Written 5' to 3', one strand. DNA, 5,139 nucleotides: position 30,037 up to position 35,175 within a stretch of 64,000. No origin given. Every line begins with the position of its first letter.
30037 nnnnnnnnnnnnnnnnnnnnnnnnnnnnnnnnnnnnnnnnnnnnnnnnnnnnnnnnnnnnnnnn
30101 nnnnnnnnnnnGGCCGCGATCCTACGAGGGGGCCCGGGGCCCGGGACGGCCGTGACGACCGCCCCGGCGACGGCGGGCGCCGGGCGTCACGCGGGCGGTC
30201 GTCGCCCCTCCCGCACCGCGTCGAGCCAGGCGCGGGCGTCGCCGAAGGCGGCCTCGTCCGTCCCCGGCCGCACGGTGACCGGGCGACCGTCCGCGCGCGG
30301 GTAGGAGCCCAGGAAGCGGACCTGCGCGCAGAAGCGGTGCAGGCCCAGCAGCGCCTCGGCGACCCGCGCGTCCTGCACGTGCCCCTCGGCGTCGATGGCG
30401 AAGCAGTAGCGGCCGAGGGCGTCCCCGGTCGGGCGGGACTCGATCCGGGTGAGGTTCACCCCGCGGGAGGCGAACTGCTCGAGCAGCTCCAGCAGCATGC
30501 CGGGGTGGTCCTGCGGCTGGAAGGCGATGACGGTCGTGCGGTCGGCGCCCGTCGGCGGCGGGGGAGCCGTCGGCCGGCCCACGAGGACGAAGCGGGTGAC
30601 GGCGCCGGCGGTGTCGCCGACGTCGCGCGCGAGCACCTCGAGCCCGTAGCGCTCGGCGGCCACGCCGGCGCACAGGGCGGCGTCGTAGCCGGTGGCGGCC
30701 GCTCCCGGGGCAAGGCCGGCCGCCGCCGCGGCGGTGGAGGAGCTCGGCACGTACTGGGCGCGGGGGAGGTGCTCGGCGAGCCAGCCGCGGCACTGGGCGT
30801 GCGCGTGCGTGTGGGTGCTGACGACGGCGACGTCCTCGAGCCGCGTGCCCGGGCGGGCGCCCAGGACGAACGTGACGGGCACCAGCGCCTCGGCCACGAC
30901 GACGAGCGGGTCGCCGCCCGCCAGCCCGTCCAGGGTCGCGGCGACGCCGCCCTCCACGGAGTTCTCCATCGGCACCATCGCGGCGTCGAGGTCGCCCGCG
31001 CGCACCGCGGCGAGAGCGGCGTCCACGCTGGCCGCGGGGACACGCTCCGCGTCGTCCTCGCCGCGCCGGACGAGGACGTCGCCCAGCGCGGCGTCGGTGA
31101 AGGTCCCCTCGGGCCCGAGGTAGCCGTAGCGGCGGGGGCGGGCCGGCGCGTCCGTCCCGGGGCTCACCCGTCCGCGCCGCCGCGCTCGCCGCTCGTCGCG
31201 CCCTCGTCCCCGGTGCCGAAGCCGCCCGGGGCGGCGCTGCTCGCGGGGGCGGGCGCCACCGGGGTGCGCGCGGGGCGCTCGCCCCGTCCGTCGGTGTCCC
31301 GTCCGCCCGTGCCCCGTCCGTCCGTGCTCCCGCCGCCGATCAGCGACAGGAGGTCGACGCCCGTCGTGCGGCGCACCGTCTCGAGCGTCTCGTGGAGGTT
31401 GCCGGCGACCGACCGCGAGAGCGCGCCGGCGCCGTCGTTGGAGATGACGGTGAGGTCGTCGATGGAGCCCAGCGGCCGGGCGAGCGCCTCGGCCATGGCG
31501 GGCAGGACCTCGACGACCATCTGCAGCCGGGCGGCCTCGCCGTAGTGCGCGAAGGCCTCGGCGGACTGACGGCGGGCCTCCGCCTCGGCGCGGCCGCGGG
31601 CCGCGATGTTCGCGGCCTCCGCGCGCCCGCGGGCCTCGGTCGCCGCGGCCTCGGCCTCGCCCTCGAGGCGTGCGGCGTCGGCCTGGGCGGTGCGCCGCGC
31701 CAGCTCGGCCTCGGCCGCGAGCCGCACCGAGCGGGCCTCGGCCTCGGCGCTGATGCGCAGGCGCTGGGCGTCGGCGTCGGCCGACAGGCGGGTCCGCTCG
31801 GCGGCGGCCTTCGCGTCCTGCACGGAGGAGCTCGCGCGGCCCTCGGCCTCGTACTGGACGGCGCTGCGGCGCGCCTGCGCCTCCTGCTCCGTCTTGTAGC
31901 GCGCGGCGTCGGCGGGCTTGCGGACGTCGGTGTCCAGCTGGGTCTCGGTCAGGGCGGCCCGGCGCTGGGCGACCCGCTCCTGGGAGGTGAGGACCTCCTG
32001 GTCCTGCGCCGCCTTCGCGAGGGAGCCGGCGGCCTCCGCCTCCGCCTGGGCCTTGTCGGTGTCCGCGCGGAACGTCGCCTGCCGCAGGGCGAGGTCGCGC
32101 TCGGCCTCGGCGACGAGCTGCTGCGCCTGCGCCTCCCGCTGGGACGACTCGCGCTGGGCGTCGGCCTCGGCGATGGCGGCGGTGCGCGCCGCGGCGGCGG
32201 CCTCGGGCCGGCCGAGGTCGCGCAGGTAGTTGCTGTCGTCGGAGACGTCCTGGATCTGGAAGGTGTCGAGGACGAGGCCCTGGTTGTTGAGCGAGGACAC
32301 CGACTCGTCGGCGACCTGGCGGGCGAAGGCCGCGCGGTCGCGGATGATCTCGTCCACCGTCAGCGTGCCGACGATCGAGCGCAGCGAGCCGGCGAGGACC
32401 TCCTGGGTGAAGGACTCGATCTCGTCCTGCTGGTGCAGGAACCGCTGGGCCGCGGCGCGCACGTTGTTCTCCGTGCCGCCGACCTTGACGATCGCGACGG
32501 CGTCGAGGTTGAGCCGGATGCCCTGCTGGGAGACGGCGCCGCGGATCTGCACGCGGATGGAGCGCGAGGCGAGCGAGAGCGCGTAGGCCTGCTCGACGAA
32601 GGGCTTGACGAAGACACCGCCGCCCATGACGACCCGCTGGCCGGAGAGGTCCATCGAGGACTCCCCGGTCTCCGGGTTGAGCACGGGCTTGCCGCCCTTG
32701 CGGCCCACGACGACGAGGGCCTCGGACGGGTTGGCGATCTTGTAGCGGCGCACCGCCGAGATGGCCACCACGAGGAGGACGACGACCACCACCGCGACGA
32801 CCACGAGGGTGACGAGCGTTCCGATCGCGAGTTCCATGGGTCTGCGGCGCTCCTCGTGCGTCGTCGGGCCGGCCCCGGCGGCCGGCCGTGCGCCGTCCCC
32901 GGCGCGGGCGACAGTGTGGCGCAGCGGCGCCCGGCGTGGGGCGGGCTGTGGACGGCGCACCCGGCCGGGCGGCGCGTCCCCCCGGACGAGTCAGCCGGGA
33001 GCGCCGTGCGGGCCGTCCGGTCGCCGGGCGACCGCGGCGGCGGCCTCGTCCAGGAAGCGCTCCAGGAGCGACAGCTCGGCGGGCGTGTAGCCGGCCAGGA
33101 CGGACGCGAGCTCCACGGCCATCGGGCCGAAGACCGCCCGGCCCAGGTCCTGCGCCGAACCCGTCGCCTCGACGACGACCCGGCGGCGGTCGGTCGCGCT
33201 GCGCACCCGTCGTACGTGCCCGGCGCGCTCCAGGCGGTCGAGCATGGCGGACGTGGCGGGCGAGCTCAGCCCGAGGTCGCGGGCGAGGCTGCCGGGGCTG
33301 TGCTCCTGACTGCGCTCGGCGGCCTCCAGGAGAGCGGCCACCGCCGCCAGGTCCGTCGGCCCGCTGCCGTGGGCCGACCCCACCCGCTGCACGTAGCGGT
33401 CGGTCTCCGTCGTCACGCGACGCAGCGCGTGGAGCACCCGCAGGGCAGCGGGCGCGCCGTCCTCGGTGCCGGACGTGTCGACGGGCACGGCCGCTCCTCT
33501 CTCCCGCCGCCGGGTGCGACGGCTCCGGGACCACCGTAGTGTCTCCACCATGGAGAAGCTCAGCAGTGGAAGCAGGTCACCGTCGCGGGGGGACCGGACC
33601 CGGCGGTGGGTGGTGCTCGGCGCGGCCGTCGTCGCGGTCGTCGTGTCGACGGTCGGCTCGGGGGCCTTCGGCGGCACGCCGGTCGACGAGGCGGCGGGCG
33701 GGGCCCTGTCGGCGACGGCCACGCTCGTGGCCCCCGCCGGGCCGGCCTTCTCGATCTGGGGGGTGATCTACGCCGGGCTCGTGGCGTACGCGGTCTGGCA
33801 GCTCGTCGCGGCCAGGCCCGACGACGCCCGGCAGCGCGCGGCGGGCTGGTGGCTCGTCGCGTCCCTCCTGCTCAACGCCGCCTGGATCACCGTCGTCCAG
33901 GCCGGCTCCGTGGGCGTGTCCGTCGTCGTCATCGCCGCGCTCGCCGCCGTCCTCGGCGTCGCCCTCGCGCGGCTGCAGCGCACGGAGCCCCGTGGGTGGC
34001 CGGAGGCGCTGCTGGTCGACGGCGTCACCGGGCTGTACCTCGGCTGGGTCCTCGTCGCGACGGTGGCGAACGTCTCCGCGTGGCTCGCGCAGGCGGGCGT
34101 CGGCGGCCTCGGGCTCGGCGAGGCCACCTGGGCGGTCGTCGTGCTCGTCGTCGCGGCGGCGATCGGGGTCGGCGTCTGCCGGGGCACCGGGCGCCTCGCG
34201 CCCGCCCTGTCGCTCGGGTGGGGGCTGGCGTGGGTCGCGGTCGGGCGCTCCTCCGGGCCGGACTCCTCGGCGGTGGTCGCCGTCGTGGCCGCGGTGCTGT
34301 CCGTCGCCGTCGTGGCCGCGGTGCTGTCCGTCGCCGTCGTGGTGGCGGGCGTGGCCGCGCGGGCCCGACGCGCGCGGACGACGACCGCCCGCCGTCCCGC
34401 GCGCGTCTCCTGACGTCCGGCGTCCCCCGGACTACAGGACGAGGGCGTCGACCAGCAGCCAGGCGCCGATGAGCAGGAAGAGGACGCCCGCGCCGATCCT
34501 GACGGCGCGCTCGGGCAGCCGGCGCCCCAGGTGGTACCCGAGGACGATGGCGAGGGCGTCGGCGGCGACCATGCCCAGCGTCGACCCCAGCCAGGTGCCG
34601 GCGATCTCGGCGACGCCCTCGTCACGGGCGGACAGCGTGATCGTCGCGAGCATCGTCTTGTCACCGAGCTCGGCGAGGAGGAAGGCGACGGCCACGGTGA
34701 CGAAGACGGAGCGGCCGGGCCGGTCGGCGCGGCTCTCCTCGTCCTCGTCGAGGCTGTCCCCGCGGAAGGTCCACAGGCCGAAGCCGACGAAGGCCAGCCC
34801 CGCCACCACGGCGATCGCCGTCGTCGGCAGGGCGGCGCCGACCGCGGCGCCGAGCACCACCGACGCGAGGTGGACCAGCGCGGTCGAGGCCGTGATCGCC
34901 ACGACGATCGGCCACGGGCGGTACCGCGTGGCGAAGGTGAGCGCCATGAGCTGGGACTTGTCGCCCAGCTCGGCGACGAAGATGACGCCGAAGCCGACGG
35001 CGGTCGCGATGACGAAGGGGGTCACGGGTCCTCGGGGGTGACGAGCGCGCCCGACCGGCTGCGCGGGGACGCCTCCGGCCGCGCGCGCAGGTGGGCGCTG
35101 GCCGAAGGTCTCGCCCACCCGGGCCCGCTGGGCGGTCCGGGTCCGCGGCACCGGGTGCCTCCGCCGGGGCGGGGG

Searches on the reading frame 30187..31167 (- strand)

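Call 51: search_protein_families(library=pfam, proteins=[window:30187-31167:-])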
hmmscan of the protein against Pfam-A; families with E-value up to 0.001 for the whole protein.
window:30187-31167:- (326 aa): 3 families
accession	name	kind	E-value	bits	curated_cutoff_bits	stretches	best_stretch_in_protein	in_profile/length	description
PF00800.23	PDT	-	1.1e-46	159.3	25.2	1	15-199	2-179/181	Prephenate dehydratase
PF01842.31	ACT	-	2.8e-09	37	27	1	219-274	8-62/66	ACT domain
PF12974.12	Phosphonate-bd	-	0.00095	19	27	0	35-66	132-163/242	ABC transporter, phosphonate, periplasmic substrate-binding protein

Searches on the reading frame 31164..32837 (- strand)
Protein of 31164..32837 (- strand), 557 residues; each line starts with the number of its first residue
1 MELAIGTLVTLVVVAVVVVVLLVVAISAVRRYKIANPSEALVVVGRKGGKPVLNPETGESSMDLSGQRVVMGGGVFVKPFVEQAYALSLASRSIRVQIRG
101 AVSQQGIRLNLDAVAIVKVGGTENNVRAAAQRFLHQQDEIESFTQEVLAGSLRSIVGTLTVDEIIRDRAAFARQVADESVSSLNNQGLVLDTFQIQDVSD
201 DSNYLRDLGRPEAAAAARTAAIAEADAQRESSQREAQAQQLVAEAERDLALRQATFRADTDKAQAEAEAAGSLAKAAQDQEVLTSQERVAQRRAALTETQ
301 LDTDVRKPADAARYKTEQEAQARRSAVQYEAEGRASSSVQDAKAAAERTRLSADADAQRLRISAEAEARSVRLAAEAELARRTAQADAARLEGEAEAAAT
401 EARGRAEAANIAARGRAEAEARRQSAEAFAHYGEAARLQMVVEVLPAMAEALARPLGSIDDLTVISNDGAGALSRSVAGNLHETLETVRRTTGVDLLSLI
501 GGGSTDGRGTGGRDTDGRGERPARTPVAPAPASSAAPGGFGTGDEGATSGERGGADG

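Call 51: search_protein_families(library=pfam, proteins=[window:31164-32837:-])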
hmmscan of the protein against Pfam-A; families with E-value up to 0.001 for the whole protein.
window:31164-32837:- (557 aa): 2 families
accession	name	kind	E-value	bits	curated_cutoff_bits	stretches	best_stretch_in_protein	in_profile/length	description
PF01145.31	Band_7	-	3.7e-21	76.4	23.6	1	34-228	2-175/176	SPFH domain / Band 7 family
PF15975.10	Flot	-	2.4e-09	37.8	27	1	394-474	1-82/124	Flotillin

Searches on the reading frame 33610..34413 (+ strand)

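Call 51: search_protein_families(library=pfam, proteins=[window:33610-34413:+])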
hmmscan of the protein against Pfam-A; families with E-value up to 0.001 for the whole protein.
window:33610-34413:+ (267 aa): 1 family
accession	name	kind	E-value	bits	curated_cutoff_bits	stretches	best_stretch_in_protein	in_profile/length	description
PF03073.20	TspO_MBR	-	1.1e-07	32.2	24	1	33-159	25-145/145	TspO/MBR family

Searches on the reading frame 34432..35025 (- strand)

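Call 81: search_protein_families(library=pfam, proteins=[window:34432-35025:-], max_evalue=0.01)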
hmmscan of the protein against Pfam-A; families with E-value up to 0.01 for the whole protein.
window:34432-35025:- (197 aa): 2 families
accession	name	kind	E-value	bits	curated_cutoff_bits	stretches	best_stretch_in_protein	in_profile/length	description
PF01169.24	GDT1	-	5.2e-40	136.1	27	2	110-187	2-75/75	Divalent cation/proton antiporter GDT1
PF01925.25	TauE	-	0.00027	21.1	32.6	0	40-115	61-138/237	Sulfite exporter TauE/SafE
